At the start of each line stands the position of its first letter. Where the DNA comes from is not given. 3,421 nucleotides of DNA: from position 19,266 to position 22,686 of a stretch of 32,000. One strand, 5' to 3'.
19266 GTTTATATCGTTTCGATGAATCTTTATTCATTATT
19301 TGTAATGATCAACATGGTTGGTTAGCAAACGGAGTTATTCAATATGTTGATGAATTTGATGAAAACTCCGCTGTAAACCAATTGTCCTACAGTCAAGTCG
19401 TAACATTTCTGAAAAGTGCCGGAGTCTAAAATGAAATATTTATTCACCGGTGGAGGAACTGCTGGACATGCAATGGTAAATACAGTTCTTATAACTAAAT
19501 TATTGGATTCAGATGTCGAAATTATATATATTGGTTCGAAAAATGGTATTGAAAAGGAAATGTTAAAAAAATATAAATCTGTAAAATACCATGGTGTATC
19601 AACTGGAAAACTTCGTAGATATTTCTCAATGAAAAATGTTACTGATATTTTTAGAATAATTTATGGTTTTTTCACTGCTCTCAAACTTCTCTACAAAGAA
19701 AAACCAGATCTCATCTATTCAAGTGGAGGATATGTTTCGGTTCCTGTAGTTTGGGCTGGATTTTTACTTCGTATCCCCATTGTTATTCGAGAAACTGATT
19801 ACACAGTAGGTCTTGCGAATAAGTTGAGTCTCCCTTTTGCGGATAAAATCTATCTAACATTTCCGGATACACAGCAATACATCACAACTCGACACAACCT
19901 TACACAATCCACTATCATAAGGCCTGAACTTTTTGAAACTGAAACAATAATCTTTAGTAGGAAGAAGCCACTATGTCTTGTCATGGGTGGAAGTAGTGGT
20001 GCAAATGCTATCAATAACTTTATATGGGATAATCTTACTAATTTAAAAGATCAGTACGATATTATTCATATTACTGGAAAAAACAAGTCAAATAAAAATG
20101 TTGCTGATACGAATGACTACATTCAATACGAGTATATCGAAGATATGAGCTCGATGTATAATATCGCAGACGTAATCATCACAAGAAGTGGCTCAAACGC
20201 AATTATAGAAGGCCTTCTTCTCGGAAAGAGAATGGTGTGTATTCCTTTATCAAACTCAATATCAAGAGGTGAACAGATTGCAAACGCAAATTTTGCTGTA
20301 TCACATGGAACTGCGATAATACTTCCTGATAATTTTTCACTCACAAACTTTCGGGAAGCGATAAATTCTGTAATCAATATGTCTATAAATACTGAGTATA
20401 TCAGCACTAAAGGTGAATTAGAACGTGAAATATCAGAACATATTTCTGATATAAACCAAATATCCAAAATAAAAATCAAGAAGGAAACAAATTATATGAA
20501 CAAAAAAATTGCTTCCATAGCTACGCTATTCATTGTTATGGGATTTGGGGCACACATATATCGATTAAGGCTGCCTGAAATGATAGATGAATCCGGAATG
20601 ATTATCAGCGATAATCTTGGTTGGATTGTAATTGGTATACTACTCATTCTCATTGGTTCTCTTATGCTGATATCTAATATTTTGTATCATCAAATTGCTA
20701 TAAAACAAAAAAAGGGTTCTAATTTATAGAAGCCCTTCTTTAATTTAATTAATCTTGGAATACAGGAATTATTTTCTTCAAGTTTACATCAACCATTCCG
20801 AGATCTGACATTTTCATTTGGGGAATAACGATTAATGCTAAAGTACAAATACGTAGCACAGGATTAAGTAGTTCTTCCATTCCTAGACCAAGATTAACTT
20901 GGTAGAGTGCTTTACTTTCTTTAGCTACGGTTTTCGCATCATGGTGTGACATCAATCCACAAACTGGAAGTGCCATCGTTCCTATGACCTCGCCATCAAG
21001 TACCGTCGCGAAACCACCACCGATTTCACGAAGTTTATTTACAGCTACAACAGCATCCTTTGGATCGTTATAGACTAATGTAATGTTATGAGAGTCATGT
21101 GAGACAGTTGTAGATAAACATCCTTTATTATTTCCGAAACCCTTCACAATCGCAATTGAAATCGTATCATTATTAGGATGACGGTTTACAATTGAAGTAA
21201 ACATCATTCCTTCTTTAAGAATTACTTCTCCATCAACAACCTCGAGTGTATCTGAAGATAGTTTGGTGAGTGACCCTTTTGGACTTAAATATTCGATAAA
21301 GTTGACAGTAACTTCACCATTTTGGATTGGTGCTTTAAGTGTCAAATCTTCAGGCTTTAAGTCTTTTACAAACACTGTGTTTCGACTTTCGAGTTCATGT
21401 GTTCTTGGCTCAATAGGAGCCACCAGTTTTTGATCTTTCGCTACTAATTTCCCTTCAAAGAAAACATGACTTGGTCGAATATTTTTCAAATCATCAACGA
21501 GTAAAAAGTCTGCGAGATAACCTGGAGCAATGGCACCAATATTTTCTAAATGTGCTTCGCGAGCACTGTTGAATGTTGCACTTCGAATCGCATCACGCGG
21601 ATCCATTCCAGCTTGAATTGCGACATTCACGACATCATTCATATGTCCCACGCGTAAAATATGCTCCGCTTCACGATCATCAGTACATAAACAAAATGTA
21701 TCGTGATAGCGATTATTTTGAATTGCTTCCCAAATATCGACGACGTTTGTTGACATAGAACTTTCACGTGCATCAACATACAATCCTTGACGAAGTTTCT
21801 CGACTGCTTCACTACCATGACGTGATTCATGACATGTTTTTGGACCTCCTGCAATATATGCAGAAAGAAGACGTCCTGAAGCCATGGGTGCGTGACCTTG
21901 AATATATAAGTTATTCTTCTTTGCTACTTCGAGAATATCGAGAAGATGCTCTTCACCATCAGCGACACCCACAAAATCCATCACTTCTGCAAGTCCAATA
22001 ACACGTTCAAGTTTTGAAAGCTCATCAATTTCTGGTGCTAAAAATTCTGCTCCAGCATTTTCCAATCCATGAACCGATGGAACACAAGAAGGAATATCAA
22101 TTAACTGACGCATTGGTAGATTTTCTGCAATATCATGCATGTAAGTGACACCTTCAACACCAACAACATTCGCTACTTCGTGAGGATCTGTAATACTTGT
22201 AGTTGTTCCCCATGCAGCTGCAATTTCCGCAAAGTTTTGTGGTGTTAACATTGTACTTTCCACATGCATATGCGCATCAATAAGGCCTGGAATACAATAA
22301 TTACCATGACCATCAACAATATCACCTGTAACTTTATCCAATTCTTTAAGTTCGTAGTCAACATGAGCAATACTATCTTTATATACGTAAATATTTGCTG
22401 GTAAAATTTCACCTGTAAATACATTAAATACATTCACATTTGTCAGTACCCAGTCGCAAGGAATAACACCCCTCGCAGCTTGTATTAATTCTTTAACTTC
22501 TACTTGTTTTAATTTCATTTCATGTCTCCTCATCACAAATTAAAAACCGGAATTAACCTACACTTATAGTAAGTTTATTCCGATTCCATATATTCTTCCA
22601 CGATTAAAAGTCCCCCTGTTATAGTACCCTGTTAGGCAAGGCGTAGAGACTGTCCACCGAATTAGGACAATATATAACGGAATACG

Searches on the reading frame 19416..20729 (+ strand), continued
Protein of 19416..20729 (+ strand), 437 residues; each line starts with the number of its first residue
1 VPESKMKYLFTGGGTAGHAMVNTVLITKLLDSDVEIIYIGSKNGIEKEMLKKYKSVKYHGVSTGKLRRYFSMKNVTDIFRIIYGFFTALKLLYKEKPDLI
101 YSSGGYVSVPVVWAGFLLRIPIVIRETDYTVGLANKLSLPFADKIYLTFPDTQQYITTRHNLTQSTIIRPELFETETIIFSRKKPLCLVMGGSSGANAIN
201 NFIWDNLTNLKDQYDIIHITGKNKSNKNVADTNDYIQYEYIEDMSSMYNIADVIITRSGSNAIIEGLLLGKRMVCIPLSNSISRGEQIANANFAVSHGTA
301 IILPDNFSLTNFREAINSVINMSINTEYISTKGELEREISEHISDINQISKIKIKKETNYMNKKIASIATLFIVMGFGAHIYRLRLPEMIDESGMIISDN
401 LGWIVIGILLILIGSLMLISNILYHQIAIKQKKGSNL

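Call 87: search_solved_structures(query=window:19431-20729:+, max_evalue=1e-10, show_alignments=2)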
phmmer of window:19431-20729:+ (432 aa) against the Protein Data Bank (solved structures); distinct sequences matched with E-value up to 1e-10: 3.
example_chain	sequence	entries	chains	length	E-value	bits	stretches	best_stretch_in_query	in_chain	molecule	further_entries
7d1i_A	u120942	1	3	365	2.1e-24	89.7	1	5-341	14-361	UDP-N-acetylglucosamine--N-acetylmuramyl-(pentapeptide) pyrophosphoryl-undecaprenol N-acet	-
3s2u_A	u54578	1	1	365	2.5e-22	82.8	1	4-302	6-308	UDP-N-acetylglucosamine--N-acetylmuramyl-(pentapeptide) pyrophosphoryl-undecaprenol N-acet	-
1f0k_A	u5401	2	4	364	4.1e-20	75.5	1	4-275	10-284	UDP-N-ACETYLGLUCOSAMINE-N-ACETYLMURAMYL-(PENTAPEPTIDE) PYROPHOSPHORYL-UNDECAPRENOL N-ACETY | UDP-N-acetylglucosamine--N-acetylmuramyl-(pentapeptide) pyrophospho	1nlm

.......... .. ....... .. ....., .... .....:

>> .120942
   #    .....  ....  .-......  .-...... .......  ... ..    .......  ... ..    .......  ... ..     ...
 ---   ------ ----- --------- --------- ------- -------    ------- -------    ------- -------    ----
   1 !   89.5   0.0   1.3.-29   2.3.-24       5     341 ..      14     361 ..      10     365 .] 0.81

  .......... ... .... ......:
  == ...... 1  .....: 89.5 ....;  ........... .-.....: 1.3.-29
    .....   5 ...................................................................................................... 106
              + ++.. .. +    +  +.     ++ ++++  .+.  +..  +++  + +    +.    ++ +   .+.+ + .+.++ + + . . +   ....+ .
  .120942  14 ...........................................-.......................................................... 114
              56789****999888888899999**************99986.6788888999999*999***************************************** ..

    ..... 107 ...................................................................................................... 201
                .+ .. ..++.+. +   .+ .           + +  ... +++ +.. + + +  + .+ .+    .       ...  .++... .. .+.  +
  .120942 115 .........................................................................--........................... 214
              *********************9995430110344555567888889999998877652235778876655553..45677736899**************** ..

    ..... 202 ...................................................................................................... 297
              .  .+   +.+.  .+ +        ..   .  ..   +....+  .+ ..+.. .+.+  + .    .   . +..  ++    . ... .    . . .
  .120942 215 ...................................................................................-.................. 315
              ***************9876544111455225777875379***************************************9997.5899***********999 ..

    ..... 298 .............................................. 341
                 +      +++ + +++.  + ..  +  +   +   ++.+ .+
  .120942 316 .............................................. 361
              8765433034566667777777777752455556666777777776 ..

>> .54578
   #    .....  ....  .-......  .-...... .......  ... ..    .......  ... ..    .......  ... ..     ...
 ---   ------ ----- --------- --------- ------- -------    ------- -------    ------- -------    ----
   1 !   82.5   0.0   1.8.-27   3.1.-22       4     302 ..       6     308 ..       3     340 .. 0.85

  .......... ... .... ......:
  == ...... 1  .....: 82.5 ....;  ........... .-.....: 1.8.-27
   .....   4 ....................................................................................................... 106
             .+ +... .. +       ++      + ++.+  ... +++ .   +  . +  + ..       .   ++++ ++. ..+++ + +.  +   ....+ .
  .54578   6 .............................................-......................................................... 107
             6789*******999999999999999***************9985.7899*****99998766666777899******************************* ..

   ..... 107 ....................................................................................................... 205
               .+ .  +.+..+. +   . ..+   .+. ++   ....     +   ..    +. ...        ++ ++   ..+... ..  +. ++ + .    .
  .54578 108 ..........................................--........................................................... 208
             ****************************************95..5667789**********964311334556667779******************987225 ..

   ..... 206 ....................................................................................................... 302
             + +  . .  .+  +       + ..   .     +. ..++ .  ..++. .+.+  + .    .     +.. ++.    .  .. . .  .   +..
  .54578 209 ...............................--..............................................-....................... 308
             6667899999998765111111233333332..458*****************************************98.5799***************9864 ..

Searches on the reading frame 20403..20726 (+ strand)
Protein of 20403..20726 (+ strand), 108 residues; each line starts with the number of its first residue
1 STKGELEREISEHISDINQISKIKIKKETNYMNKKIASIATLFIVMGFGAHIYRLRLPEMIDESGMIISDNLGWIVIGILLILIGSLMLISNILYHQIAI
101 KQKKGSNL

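Call 65: search_protein_families(library=pfam, proteins=[window:20403-20726:+], max_evalue=10)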
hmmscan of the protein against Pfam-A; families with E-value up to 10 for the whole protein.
seq(108 aa): 5 families
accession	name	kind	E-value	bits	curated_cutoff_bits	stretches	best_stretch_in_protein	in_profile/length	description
PF20990.2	DUF2207_C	-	0.027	14.6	33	1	6-94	103-189/247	Predicted membrane protein (DUF2207) C-terminal domain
PF10325.15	7TM_GPCR_Srz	-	0.031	14.1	22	1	24-108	117-196/265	Serpentine type 7TM GPCR chemoreceptor Srz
PF18303.6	Saf_2TM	-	0.18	12.1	29.5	2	30-57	65-92/152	SAVED-fused 2TM effector domain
PF18917.5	LiaI-LiaF-like_TM1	-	0.4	11.2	27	1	75-93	1-19/42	LiaI-LiaF-like transmembrane region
PF06785.16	UPF0242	-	1.1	9.7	33.5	1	75-103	36-64/194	Uncharacterised protein family (UPF0242) N-terminus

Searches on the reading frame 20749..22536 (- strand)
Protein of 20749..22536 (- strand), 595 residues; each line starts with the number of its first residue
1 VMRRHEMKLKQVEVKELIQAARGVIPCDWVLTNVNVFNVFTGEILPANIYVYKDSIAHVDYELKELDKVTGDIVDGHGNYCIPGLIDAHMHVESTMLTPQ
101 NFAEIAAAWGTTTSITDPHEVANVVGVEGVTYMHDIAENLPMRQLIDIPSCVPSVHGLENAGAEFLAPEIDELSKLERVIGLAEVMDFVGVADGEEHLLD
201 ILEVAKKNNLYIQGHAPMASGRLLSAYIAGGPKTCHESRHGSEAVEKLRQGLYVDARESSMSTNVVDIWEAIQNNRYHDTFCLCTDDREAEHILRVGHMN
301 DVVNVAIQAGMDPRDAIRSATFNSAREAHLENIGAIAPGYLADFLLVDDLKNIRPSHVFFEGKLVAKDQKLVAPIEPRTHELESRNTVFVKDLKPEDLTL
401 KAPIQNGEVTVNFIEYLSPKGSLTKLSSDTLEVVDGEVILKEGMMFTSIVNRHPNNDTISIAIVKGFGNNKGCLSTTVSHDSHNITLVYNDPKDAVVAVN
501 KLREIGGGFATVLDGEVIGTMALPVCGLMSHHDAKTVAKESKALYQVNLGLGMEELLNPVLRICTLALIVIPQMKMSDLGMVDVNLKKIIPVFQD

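Call 4: search_protein_families(library=pfam, proteins=[window:20749-22536:-])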
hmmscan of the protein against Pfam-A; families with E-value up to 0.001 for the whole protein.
window:20749-22536:- (595 aa): 3 families
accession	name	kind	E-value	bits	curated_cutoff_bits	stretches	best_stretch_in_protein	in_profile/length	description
PF13382.11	Adenine_deam_C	-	1.3e-45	155.3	27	1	423-585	3-166/169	Adenine deaminase C-terminal domain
PF01979.26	Amidohydro_1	-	7.6e-31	108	25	1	82-365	3-345/345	Amidohydrolase family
PF07969.17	Amidohydro_3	-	3.6e-08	33.8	29.7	0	73-115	2-48/472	Amidohydrolase family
